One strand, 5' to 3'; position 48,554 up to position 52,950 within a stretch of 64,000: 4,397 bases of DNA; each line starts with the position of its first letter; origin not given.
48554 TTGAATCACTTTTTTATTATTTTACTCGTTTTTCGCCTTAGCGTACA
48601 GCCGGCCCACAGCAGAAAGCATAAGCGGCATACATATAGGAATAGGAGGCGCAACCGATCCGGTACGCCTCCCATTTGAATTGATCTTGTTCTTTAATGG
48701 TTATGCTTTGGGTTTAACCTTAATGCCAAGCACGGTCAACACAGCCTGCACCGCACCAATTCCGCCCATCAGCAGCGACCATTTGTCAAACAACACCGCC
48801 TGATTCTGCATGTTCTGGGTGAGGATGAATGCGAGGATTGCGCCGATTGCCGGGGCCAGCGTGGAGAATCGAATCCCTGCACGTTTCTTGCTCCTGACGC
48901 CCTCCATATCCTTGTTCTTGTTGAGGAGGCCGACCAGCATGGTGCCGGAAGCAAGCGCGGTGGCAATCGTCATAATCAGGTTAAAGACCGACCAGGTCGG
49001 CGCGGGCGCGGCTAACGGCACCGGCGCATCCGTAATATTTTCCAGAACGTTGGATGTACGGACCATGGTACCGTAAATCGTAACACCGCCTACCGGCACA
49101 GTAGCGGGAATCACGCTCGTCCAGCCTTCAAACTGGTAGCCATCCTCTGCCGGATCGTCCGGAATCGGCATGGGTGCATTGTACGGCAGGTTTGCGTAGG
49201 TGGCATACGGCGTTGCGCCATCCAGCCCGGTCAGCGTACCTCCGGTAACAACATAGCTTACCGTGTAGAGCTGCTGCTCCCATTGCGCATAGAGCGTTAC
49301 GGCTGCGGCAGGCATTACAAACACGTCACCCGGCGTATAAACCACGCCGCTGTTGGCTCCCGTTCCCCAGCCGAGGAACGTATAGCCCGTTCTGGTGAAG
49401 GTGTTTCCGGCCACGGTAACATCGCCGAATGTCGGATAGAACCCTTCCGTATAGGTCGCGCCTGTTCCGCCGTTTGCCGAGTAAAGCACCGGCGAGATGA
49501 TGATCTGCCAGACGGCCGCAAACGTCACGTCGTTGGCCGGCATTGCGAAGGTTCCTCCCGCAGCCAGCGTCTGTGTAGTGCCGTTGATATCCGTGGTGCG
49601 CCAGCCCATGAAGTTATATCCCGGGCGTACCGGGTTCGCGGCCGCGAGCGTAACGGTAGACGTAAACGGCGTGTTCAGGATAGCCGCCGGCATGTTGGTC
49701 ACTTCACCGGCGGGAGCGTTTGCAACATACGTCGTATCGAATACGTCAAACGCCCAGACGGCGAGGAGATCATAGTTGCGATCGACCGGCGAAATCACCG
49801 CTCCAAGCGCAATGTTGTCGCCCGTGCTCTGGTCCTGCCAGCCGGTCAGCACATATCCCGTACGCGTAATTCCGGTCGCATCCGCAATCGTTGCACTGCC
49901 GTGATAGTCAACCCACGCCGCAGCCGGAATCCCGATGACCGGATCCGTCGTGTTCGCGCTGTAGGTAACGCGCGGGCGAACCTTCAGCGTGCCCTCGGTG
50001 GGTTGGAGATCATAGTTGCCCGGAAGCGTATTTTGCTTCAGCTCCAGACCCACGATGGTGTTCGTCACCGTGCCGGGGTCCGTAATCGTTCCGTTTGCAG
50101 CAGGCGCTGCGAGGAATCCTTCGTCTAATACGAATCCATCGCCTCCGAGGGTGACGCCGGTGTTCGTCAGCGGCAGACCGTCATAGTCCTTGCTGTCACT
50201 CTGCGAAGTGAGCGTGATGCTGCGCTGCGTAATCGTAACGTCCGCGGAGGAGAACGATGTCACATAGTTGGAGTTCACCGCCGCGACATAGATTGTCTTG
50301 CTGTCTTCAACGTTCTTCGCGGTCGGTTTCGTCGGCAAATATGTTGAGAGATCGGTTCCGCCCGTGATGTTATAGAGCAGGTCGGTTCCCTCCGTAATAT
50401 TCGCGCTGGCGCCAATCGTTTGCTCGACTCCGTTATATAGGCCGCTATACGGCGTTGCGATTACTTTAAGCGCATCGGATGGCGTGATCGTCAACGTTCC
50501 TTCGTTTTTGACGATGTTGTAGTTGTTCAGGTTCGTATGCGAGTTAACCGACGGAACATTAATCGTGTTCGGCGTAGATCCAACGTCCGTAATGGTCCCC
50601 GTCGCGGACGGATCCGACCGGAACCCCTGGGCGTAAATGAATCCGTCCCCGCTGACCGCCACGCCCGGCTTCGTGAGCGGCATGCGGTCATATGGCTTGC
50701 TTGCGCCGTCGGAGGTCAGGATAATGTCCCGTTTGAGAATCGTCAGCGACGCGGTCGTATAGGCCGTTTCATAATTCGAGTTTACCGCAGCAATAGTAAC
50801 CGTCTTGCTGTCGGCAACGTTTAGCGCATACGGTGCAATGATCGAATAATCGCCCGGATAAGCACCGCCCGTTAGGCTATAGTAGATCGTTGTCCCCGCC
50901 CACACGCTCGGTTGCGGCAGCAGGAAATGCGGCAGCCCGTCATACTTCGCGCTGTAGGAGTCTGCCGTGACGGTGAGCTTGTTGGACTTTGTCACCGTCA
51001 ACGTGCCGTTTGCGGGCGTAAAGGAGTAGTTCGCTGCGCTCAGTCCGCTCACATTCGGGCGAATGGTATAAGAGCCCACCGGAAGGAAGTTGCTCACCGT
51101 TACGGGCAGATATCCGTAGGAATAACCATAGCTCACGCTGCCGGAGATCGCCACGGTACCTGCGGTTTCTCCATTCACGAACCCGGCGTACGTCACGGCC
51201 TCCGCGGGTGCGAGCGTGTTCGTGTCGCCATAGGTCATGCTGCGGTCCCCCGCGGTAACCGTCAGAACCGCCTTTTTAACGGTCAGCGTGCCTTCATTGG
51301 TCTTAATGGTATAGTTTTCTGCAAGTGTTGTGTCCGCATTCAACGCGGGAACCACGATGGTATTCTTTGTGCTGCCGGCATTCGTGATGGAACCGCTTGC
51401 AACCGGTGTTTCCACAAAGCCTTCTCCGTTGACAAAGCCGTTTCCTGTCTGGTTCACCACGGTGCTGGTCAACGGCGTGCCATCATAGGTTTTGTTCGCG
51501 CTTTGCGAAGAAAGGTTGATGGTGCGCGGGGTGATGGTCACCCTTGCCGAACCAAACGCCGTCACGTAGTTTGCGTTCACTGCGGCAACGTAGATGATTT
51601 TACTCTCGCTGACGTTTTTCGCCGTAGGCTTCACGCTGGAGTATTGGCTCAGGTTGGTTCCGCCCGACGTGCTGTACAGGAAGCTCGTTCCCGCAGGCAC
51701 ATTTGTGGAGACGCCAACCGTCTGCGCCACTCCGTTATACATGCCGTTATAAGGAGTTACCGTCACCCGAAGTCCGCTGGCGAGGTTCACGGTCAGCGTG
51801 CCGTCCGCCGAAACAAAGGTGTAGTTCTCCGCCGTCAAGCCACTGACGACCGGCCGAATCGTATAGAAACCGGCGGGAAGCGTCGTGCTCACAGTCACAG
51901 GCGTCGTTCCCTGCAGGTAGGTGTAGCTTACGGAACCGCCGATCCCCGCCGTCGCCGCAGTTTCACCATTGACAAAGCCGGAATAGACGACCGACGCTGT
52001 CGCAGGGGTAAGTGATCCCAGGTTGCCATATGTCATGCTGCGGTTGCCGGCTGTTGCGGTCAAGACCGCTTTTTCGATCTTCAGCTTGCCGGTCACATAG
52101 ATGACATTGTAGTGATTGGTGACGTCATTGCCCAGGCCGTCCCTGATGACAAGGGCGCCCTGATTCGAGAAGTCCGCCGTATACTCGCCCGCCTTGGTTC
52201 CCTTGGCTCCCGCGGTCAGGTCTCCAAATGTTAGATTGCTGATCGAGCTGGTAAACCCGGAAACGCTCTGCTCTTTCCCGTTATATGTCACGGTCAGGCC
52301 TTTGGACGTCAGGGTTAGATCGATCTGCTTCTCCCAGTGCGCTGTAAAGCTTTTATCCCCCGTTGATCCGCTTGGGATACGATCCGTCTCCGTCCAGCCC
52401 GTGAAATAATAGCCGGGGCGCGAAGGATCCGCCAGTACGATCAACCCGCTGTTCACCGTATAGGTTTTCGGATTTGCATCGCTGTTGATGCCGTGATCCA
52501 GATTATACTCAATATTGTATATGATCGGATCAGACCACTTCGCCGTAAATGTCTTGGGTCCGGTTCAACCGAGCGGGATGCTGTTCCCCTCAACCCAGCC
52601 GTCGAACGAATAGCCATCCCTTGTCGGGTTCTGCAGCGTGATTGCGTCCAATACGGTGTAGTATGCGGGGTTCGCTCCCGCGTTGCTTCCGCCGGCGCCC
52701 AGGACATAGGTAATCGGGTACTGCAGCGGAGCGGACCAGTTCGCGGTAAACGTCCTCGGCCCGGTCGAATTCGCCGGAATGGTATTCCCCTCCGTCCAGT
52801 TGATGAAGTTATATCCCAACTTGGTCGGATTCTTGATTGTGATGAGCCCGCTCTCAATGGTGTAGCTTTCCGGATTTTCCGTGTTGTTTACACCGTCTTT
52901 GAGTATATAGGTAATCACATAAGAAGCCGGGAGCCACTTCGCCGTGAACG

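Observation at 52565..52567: Single in-frame TGA splits a 1,929-codon surface-protein gene; the sister repeat has TCA at that codon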

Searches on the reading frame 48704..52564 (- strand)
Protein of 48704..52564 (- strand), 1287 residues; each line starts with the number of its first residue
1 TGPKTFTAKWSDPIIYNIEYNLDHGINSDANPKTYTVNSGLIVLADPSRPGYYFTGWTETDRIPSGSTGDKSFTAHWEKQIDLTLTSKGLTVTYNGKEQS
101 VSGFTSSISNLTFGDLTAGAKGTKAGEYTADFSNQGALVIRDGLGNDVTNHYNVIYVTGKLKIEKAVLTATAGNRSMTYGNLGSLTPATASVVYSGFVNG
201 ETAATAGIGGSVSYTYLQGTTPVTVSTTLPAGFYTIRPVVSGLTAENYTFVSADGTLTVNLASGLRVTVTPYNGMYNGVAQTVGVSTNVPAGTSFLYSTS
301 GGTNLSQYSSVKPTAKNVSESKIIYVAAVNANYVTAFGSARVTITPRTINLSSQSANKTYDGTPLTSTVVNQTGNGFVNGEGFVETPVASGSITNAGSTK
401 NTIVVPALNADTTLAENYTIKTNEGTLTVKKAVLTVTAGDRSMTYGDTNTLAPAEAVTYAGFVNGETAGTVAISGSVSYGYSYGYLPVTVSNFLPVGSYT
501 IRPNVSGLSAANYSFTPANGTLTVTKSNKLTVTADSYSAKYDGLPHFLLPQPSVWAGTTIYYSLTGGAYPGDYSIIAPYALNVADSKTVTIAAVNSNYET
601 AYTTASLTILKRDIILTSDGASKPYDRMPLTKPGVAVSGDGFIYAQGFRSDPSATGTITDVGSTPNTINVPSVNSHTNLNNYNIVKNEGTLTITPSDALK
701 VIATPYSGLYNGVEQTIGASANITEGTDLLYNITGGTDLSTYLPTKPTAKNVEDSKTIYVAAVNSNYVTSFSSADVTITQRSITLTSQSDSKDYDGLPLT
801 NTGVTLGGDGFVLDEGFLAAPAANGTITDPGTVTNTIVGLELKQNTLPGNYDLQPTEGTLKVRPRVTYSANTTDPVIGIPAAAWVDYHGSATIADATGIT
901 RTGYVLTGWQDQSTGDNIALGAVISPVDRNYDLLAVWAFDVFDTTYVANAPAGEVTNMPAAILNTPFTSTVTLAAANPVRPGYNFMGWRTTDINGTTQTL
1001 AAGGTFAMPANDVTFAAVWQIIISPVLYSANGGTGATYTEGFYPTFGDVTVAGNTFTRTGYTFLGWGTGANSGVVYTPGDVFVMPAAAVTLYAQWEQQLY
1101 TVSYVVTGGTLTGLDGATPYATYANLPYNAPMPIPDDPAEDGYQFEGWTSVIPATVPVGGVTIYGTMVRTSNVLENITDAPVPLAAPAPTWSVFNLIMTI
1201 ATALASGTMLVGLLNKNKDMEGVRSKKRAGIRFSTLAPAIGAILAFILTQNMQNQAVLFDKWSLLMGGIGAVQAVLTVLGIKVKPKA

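Call 7: search_protein_families(library=pfam, proteins=[window:48704-52564:-], max_evalue=0.01)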
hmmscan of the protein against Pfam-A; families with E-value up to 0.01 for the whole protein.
window:48704-52564:- (1287 aa): 3 families
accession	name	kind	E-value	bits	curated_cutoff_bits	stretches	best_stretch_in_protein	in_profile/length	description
PF09479.16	Flg_new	-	2.9e-27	95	27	4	1026-1094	3-65/65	Listeria-Bacteroides repeat domain (List_Bact_rpt)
PF18676.6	MBG_2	-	1.7e-15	57.8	25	2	434-523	1-72/72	MBG domain (YGX type)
PF18998.6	Flg_new_2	-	0.0012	19.3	23.6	1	969-1021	23-71/73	Divergent InlB B-repeat domain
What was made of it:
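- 49979..52318 (-): Block of MBG_2 (YGX-type) modules. Pfam MBG_2 57.8 bits against a cut-off of 25 (call 7).
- On MBG_2 (YGX-type) domain protein (PF18676): 57.8 bits against a cut-off of 25, in 2 stretches, all downstream of the TGA (call 7).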

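Call 14: find_related_loci(query=window:48704-52564:-, collection=genome_contigs, flank=10000)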
Query window:48704-52564:- (1287 aa) in genome_contigs; peptide patterns used: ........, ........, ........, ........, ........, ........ (x = any residue, [..] = any of these).
60 stretches matched a pattern; 10 encode a relative of the query (tblastn E <= 1e-3); 9 distinct loci.
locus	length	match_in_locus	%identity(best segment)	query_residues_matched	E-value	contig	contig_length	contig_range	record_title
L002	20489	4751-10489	54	1-1281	0e+0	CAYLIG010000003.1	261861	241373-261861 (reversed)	MAG TPA_asm: uncultured Christensenella sp. isolate binchicken_co27_68 genome assembly, contig: NODE_36_length_261861_co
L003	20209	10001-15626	32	2-1150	4e-17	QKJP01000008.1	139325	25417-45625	MAG: Bacteroidales bacterium isolate SZUA-609 scaffold_126, whole genome shotgun sequence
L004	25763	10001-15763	25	897-1163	4e-11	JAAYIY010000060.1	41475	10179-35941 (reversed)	MAG: Clostridiales bacterium isolate AS10tlH2TH_171 243626_AS10, whole genome shotgun sequence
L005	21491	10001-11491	28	899-1186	5e-11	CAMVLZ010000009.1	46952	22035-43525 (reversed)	MAG TPA_asm: uncultured Firmicutes bacterium isolate SRR8387716_bin.23_metaWRAP_v1.3_MAG genome assembly, contig: ERZ142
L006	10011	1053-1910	27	8-1151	7e-11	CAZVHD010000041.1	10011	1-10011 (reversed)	MAG TPA_asm: uncultured Christensenella sp. isolate SRP252850_co1_273 genome assembly, contig: NODE_12955_length_10011_c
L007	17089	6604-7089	31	973-1148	8e-10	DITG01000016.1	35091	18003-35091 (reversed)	MAG TPA_asm: Acholeplasmataceae bacterium UBA6190 UBA6190_contig_54438, whole genome shotgun sequence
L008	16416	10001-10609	30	929-1148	1e-7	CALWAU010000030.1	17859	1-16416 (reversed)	MAG: uncultured Clostridia bacterium isolate E10__bin181 genome assembly, contig: E10__k127_4612478, whole genome shotgu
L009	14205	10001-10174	46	28-79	3e-7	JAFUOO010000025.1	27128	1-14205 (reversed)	MAG: Clostridia bacterium isolate RGIG4683 Roe_deer_Rectum-5__c423665, whole genome shotgun sequence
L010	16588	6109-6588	28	973-1136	1e-5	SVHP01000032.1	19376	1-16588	MAG: Clostridiales bacterium isolate SIG387 NODE_13242_length_19376_cov_1.551042, whole genome shotgun sequence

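Call 36: search_protein_families(library=ncbifam, proteins=[window:48704-52564:-], max_evalue=0.01)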
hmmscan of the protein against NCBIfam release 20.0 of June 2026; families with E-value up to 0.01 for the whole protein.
window:48704-52564:- (1287 aa): 2 families
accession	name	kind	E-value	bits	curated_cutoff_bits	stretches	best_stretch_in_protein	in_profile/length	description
TIGR02543.1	List_Bact_rpt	repeat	1.5e-22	79.6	20.95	3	1057-1097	2-42/44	TIGR02543 family repeat protein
NF052597.1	FILTED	domain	1.9e-20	73.2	40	1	1191-1284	1-105/110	FILTED domain-containing surface protein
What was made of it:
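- Closest known: InlB B-repeat. Same: All four domain models are matched well above their curated cut-offs (calls 7, 36).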

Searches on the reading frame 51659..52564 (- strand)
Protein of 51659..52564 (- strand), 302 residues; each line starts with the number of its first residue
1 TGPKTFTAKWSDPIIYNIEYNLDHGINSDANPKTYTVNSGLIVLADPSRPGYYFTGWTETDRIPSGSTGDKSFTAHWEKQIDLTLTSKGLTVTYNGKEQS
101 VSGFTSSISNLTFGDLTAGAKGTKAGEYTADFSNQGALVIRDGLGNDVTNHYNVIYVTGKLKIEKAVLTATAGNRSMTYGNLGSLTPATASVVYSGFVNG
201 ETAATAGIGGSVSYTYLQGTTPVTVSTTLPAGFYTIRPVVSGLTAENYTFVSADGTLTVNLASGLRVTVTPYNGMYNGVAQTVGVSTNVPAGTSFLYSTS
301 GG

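Call 17: find_related_loci(query=window:51659-52564:-, collection=metagenome_contigs, flank=10000)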
Query seq(302 aa) (302 aa) in metagenome_contigs; peptide patterns used: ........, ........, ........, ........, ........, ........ (x = any residue, [..] = any of these).
198 stretches matched a pattern, but none encodes a relative of the query by tblastn (E <= 1e-3).

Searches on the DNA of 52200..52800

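Call 22: search_rna_families(source=window, start=52200, end=52800, threshold=evalue, max_evalue=10)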
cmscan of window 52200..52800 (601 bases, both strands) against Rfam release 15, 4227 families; matches with E-value up to 10: 1.
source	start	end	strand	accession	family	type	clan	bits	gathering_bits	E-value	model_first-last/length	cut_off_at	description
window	52443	52487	-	RF00173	Hairpin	Gene; ribozyme;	-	14.1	65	6.4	1-52/52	no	Hairpin ribozyme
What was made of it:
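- On Bacterial selenoprotein gene: No Rfam match was found apart from a chance hairpin-ribozyme hit at E = 6.4 (call 22).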
